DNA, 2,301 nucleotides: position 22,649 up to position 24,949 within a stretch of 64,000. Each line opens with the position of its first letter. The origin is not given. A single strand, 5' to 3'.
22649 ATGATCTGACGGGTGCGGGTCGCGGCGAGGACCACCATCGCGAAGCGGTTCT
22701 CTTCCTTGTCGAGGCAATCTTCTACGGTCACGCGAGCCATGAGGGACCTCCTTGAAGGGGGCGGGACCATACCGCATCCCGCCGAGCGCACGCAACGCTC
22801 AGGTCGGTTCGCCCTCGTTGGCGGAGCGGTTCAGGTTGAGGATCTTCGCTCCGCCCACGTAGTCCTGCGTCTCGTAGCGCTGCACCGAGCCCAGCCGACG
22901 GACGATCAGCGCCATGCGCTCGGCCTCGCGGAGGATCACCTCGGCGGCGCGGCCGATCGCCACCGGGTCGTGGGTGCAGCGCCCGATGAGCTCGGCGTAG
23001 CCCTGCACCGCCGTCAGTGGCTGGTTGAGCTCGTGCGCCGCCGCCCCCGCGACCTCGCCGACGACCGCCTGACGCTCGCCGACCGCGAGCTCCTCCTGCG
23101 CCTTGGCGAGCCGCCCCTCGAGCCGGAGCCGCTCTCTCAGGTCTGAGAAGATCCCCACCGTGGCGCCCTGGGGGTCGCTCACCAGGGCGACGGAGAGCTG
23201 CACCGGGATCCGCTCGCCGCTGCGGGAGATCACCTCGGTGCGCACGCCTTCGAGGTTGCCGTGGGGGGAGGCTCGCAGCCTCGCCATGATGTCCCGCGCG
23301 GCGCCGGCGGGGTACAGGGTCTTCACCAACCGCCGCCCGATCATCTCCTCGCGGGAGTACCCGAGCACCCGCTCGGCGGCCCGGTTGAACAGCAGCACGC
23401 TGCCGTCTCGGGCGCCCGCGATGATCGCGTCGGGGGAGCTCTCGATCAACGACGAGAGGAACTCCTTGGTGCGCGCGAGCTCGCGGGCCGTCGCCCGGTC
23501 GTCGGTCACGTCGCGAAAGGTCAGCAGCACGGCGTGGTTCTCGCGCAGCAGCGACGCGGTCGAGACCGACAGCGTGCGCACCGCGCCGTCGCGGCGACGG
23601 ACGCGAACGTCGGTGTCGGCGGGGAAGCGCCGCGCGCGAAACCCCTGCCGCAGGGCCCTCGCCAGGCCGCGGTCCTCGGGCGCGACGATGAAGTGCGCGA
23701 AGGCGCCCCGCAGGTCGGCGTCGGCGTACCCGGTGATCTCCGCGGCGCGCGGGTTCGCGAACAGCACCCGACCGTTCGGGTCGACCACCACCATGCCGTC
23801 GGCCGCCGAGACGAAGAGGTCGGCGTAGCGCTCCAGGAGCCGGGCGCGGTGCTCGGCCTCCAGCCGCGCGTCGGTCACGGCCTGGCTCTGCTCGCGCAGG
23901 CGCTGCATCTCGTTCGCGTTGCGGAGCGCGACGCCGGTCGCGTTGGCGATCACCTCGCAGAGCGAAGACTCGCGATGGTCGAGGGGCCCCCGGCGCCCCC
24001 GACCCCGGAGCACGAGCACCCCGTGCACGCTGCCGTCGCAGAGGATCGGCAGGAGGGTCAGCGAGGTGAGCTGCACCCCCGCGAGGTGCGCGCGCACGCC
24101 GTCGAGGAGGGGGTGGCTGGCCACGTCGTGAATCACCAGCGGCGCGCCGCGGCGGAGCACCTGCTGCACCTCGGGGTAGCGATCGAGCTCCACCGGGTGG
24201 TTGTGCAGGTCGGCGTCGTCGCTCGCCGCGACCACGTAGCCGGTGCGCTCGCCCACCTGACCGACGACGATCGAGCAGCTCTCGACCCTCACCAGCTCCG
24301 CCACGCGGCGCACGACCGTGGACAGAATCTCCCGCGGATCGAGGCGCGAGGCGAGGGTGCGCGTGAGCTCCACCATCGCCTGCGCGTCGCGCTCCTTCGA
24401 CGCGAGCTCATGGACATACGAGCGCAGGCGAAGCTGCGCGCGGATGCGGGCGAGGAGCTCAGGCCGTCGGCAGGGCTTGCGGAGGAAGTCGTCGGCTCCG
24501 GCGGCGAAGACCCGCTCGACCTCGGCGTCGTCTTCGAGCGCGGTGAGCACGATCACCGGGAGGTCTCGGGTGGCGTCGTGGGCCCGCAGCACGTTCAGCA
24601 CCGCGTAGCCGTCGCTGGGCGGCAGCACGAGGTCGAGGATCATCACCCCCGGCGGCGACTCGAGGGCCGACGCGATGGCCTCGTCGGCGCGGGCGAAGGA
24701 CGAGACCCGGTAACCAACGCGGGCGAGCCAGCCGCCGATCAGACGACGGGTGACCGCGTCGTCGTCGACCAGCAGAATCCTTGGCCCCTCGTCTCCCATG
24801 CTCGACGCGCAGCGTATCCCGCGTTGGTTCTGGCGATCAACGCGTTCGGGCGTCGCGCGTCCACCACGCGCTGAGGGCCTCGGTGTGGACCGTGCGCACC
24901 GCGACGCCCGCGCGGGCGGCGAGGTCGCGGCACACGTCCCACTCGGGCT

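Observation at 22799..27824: Orphan His-rich LarC next to a REC-GAF-PAS-PAS-HisKA protein lacking an ATPase domain, divergent from an FHA regulator with a degenerate sigma-54 AAA+ core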

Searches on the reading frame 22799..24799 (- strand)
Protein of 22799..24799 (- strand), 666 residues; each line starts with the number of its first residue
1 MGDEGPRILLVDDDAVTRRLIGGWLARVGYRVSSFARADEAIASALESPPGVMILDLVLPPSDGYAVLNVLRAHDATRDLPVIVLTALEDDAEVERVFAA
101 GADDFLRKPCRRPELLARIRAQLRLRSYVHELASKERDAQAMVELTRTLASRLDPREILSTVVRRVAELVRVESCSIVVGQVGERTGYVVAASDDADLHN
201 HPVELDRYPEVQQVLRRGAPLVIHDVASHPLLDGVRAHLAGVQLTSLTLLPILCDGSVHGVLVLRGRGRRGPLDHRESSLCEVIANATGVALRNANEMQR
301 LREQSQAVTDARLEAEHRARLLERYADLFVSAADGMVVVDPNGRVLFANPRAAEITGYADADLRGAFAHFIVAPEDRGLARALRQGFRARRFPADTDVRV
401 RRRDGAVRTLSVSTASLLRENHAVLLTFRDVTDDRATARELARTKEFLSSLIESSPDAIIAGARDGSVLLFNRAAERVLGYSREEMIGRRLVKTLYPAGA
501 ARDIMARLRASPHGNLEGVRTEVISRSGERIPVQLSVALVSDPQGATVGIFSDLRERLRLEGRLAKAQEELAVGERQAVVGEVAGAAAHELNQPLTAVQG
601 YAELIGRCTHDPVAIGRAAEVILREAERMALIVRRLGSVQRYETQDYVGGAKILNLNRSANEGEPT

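Call 4: search_protein_families(library=pfam, proteins=[window:22799-24799:-], max_evalue=0.01)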
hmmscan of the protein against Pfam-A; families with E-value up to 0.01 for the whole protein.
window:22799-24799:- (666 aa): 12 families
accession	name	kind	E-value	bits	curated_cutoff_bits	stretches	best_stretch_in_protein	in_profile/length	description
PF00989.32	PAS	-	3.3e-29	101.6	22.6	2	447-551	2-107/113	PAS fold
PF00072.30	Response_reg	-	1.4e-23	83.6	30.2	1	8-120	1-111/111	Response regulator receiver domain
PF13426.13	PAS_9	-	7e-21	74.9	27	2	457-554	2-101/103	PAS domain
PF08448.16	PAS_4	-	1e-20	74.4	23.1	2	453-557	2-108/110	PAS fold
PF13188.13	PAS_8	-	9e-19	67.1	21.8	2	323-367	1-42/65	PAS domain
PF13185.12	GAF_2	-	9.2e-14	52.3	28.6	1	153-292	2-135/136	GAF domain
PF01590.32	GAF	-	2.5e-13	51.2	22.4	1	154-292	1-133/133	GAF domain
PF08447.18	PAS_3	-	6.1e-12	46.1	25.6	1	346-422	2-80/89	PAS fold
PF00512.31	HisKA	-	1.4e-09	38.3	26.9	1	582-636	4-57/66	His Kinase A (phospho-acceptor) domain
PF13492.12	GAF_3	-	3.8e-07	31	27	1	155-294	2-129/129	GAF domain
PF24820.1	Diguanyl_cycl_sensor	-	3.6e-05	24.1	28.1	0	333-374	6-48/109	Diguanylate cyclase-like sensor domain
PF12860.13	PAS_7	-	0.0012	19.4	27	0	333-437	5-113/115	PAS fold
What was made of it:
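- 22799..24799 (-): REC-GAF-PAS-PAS-DHp(HisKA) protein, 666 aa, with no catalytic ATP-binding domain. REC is at nt 24440-24778 (Asp56). GAF is at 23924-24343. The two PAS domains are at 23129-23836. HisKA is at 22892-23056. A conserved 30-aa tail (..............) lies at 22802-22891. Pfam domains (call 4).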

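Call 5: search_protein_families(library=ncbifam, proteins=[window:22799-24799:-], max_evalue=0.01)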
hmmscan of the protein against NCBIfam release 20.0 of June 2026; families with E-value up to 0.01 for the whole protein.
window:22799-24799:- (666 aa): 119 families (the best 25 are shown)
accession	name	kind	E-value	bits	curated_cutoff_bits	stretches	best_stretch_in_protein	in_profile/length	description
TIGR00229.1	sensory_box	domain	2.3e-39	134.4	22.9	2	322-441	4-126/126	PAS domain S-box protein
NF008468.0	PRK11360.1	equivalog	5.5e-35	120.8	646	2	438-636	260-451/616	two-component system sensor histidine kinase AtoS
TIGR02154.1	PhoB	equivalog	1e-23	83.9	296.2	1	6-126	3-123/226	phosphate regulon transcriptional regulator PhoB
NF007135.0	PRK09581.1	equivalog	6.1e-23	81.3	474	1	7-143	4-140/457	PleD family two-component system response regulator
NF041777.1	sens_FixL_Rhizob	equivalog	2.9e-22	79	850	1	374-644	48-332/485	sensor protein FixL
NF040689.1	MtrAB_MtrA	equivalog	1.1e-21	77.2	300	1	8-127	1-117/219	MtrAB system response regulator MtrA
NF045944.1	ResRegRpaBCyano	equivalog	1.4e-21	76.9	330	1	9-142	1-130/229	response regulator transcription factor RpaB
NF041733.1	resp_reg_CseB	equivalog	5.1e-21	75.1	350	1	7-141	2-133/228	two-component system response regulator CseB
NF010076.0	PRK13557.1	subfamily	1.5e-20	73.1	631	3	465-657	52-240/540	histidine kinase famiy protein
NF007005.1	PRK09468.1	equivalog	2.1e-20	73.1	331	1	5-136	3-133/237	osmolarity response regulator transcription factor OmpR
TIGR01387.1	cztR_silR_copR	subfamily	1.7e-19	70.3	279.2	1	8-128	1-119/218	heavy metal response regulator transcription factor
NF045991.1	RespRegCtrARhodob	equivalog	5.1e-18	65.6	350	1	7-128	2-120/224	response regulator transcription factor CtrA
NF008567.0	PRK11517.1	equivalog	6.2e-18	65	353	1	7-128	2-120/223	response regulator transcription factor HprR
NF033117.2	vanR_ACDEGLN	exception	1.2e-17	64.2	350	1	8-137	1-128/226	VanR-ABDEGLN family response regulator transcription factor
NF000402.1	vanR-B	exception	2.7e-17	63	480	1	7-125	4-119/219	vancomycin resistance response regulator transcription factor VanR-B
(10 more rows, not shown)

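Call 7: find_encoding_contigs(protein=window:22799-24799:-, flank=10000, max_places=6)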
Protein window:22799-24799:- (666 aa): no gene with exactly this product is on record in the collection.

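Call 13: find_homologous_proteins(query=window:22799-24799:-, max_evalue=1e-10)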
Query window:22799-24799:- (666 aa): 2809 proteins with E <= 1e-10 among 8000 candidates; the best 120 are listed.
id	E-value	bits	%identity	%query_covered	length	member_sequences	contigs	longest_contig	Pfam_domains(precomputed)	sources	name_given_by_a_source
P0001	0.0e+0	1301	93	100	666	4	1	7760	PF08447.19,PF13426.14,PF13188.14,PF13185.13,PF24820.2,PF01590.33,PF08448.17,PF13492.13,PF00512.32,PF00989.32,PF00072.31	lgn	-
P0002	0.0e+0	1098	77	100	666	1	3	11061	PF08447.19,PF13426.14,PF13188.14,PF13185.13,PF01590.33,PF08448.17,PF13492.13,PF00512.32,PF00989.32,PF00072.31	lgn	-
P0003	0.0e+0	1037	75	100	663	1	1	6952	PF08447.19,PF13426.14,PF13188.14,PF13185.13,PF24820.2,PF01590.33,PF08448.17,PF13492.13,PF00512.32,PF00989.32,PF00072.31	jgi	jgi:PAS domain S-box-containing protein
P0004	0.0e+0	1035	75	100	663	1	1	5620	PF08447.19,PF13426.14,PF13188.14,PF13185.13,PF24820.2,PF01590.33,PF08448.17,PF13492.13,PF00512.32,PF00989.32,PF00072.31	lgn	-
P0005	0.0e+0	1035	75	100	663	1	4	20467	PF08447.19,PF13426.14,PF13188.14,PF13185.13,PF24820.2,PF01590.33,PF08448.17,PF13492.13,PF00512.32,PF00989.32,PF00072.31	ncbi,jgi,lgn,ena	jgi:PAS domain S-box-containing protein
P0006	0.0e+0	1034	75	100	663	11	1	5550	PF08447.19,PF13426.14,PF13188.14,PF13185.13,PF24820.2,PF01590.33,PF08448.17,PF13492.13,PF00512.32,PF00989.32,PF00072.31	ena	-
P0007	0.0e+0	1025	75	100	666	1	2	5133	PF08447.19,PF13426.14,PF13188.14,PF13185.13,PF01590.33,PF08448.17,PF13492.13,PF00512.32,PF00989.32,PF00072.31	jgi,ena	-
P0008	0.0e+0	1010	74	100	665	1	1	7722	PF08447.19,PF13426.14,PF13188.14,PF13185.13,PF01590.33,PF08448.17,PF13492.13,PF00512.32,PF00989.32,PF00072.31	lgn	-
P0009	1.3e-297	1007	74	99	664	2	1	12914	PF08447.19,PF13426.14,PF13188.14,PF13185.13,PF01590.33,PF08448.17,PF13492.13,PF00512.32,PF00989.32,PF00072.31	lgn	-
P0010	3.2e-272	923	77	86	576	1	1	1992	PF08447.19,PF13426.14,PF13188.14,PF13185.13,PF24820.2,PF01590.33,PF08448.17,PF13492.13,PF00512.32,PF00989.32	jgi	jgi:PAS domain S-box-containing protein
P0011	8.5e-236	803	61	99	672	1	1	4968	PF08447.19,PF13426.14,PF13188.14,PF13185.13,PF01590.33,PF08448.17,PF13492.13,PF00512.32,PF00989.32,PF00072.31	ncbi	-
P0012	8.9e-232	789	59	99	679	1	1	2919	PF08447.19,PF13426.14,PF13188.14,PF13185.13,PF01590.33,PF08448.17,PF13492.13,PF00512.32,PF00989.32,PF00072.31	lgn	-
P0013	1.5e-224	766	57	100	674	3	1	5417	PF08447.19,PF13426.14,PF13188.14,PF13185.13,PF01590.33,PF08448.17,PF13492.13,PF00512.32,PF00989.32,PF00072.31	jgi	-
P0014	8.4e-224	763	58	99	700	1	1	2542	PF08447.19,PF13426.14,PF13188.14,PF13185.13,PF01590.33,PF08448.17,PF13492.13,PF00512.32,PF00989.32,PF00072.31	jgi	jgi:PAS domain S-box-containing protein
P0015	2.0e-223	762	57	99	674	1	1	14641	PF08447.19,PF13426.14,PF13188.14,PF13185.13,PF01590.33,PF08448.17,PF13492.13,PF00512.32,PF00989.32,PF00072.31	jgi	jgi:PAS domain S-box-containing protein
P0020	6.2e-218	744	57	100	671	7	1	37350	PF13426.14,PF13188.14,PF13185.13,PF01590.33,PF08448.17,PF13492.13,PF00512.32,PF00989.32,PF00072.31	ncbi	-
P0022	2.5e-215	735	57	100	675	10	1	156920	PF08447.19,PF13426.14,PF13188.14,PF13185.13,PF01590.33,PF08448.17,PF13492.13,PF00512.32,PF00989.32,PF00072.31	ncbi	ncbi:MAG: PAS domain S-box protein [Polyangiales bacterium]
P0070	7.7e-191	654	52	99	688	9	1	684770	PF08447.19,PF13426.14,PF13188.14,PF13185.13,PF01590.33,PF08448.17,PF13492.13,PF00512.32,PF00989.32,PF00072.31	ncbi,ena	-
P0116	2.0e-188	646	52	99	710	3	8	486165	PF13426.14,PF13188.14,PF13185.13,PF12860.14,PF01590.33,PF08448.17,PF13492.13,PF00512.32,PF00989.32,PF00072.31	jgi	jgi:PAS domain S-box-containing protein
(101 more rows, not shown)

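Call 15: find_encoding_contigs(protein=P0070, flank=10000, max_places=2)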
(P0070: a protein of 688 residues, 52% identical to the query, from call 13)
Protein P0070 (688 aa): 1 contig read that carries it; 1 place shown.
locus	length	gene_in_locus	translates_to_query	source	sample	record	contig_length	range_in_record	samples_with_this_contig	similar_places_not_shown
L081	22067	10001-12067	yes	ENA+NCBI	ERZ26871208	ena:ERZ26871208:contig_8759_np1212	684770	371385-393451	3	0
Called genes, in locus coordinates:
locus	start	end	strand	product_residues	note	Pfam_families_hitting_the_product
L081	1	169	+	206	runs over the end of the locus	PF02798:GST_N, PF13417:GST_N_3, PF13409:GST_N_2, PF00043:GST_C (weak)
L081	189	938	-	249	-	PF00994:MoCF_biosynth, PF24102:FLAD1_M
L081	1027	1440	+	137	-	PF00072:Response_reg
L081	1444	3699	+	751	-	PF01627:Hpt, PF02895:H-kinase_dim, PF02518:HATPase_c, PF01584:CheW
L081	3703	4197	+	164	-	PF01584:CheW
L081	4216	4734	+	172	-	PF01584:CheW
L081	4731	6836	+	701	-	PF02985:HEAT (faint), PF13646:HEAT_2, PF01602:Adaptin_N (faint), PF13646:HEAT_2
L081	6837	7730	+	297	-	PF03705:CheR_N, PF01739:CheR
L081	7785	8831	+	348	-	PF00072:Response_reg, PF01339:CheB_methylest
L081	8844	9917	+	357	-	PF05496:RuvB_N, PF00004:AAA, PF07728:AAA_5 (faint), PF17864:AAA_lid_4, PF05491:WHD_RuvB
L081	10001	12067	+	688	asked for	PF00072:Response_reg, PF13185:GAF_2, PF01590:GAF, PF13492:GAF_3, PF00989:PAS, PF13426:PAS_9, PF00989:PAS, PF08448:PAS_4, +6 more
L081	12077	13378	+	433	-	PF00512:HisKA, PF02518:HATPase_c, PF14501:HATPase_c_5 (weak)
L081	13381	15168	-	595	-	-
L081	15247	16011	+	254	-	-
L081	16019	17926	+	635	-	-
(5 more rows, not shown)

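Call 16: find_encoding_contigs(protein=P0116, flank=10000, max_places=2)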
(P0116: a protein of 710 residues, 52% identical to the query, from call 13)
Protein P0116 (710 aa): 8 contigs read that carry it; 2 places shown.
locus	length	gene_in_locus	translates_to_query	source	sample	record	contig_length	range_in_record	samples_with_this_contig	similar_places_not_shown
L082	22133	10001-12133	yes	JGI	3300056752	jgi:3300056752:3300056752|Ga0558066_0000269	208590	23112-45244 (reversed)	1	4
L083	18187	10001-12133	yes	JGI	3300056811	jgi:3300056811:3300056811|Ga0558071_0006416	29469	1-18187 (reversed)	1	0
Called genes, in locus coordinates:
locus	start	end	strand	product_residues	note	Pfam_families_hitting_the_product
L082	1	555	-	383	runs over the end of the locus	-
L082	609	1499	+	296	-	PF04338:DUF481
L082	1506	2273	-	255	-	PF04434:SWIM (faint)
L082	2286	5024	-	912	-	PF12419:DUF3670, PF00176:SNF2-rel_dom, PF00270:DEAD (faint), PF00271:Helicase_C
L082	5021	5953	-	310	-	PF13483:Lactamase_B_3, PF00753:Lactamase_B (weak), PF12706:Lactamase_B_2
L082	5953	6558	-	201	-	-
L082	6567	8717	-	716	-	PF02092:tRNA_synt_2f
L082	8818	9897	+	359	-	PF01078:Mg_chelatase (faint), PF05496:RuvB_N, PF00004:AAA, PF07728:AAA_5 (faint), PF17864:AAA_lid_4, PF05491:WHD_RuvB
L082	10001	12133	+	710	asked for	PF00072:Response_reg, PF01590:GAF, PF13185:GAF_2, PF00989:PAS, PF08448:PAS_4, PF13188:PAS_8, PF13426:PAS_9, PF00989:PAS, +5 more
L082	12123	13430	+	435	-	PF00512:HisKA, PF02518:HATPase_c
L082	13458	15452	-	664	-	-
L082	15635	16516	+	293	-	-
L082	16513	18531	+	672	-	PF05228:CHASE4 (weak)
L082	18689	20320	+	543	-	PF03349:Toluene_X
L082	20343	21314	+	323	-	PF01946:Thi4 (faint), PF07992:Pyr_redox_2, PF13738:Pyr_redox_3, PF00070:Pyr_redox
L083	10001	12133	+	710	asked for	PF00072:Response_reg, PF01590:GAF, PF13185:GAF_2, PF00989:PAS, PF08448:PAS_4, PF13188:PAS_8, PF13426:PAS_9, PF00989:PAS, +5 more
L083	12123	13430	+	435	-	PF00512:HisKA, PF02518:HATPase_c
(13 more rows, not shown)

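Call 17: find_encoding_contigs(protein=P0022, flank=10000, max_places=1)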
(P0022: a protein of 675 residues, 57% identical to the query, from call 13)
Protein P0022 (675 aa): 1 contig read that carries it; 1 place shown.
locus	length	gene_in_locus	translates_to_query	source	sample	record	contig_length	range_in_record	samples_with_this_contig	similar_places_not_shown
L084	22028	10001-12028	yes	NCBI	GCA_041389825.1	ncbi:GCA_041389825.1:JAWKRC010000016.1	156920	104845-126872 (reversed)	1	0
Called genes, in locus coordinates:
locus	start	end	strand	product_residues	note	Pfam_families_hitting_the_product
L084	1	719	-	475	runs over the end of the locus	PF01225:Mur_ligase, PF08245:Mur_ligase_M, PF02875:Mur_ligase_C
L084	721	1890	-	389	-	PF08245:Mur_ligase_M, PF02875:Mur_ligase_C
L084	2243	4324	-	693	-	PF03717:PBP_dimer, PF21922:PBP_dimer_2 (faint), PF00905:Transpeptidase, PF03793:PASTA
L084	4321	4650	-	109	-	-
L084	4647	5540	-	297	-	PF01795:Methyltransf_5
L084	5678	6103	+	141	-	-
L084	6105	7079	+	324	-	PF00586:AIRS, PF02769:AIRS_C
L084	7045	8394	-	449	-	PF16697:Yop-YscD_cpl, PF00498:FHA, PF02954:HTH_8 (faint), PF00158:Sigma54_activat, PF14532:Sigma54_activ_2, PF25601:AAA_lid_14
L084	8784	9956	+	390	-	PF01969:Ni_insertion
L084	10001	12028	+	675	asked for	PF00072:Response_reg, PF01590:GAF, PF13185:GAF_2, PF13492:GAF_3, PF00989:PAS, PF08448:PAS_4, PF13426:PAS_9, PF08447:PAS_3, +5 more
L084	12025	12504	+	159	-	-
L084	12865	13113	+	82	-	PF01192:RNA_pol_Rpb6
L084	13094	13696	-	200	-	-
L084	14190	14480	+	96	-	PF00166:Cpn10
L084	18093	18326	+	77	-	-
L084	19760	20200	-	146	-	-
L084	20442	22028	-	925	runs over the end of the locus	PF04885:Stig1 (weak)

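Call 18: find_encoding_contigs(protein=P0020, flank=10000, max_places=1)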
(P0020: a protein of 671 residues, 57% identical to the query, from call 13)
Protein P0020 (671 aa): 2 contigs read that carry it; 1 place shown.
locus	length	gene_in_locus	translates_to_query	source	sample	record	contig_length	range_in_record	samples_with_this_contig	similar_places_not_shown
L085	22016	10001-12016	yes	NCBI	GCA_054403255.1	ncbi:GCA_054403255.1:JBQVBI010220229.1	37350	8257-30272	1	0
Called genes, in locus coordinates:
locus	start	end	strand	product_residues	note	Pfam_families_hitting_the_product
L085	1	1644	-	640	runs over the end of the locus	PF07583:PSCyt2, PF07631:PSD4 (weak), PF07624:PSD2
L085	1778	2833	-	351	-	-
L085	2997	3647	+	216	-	-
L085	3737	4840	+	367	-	-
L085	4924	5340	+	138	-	-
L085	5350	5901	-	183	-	PF07348:Syd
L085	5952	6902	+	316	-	PF00586:AIRS, PF02769:AIRS_C (weak)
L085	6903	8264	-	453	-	PF16697:Yop-YscD_cpl, PF00498:FHA, PF00158:Sigma54_activat, PF14532:Sigma54_activ_2, PF25601:AAA_lid_14 (weak)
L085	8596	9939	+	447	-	PF01969:Ni_insertion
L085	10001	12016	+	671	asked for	PF00072:Response_reg, PF01590:GAF, PF13185:GAF_2, PF13492:GAF_3, PF00989:PAS, PF08448:PAS_4, PF13188:PAS_8, PF00989:PAS, +5 more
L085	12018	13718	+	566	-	PF00989:PAS, PF08448:PAS_4, PF00512:HisKA, PF02518:HATPase_c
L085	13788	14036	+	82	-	PF01192:RNA_pol_Rpb6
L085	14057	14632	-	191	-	-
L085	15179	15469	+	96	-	PF00166:Cpn10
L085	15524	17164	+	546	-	PF00118:Cpn60_TCP1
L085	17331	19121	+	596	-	-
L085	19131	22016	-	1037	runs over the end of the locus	-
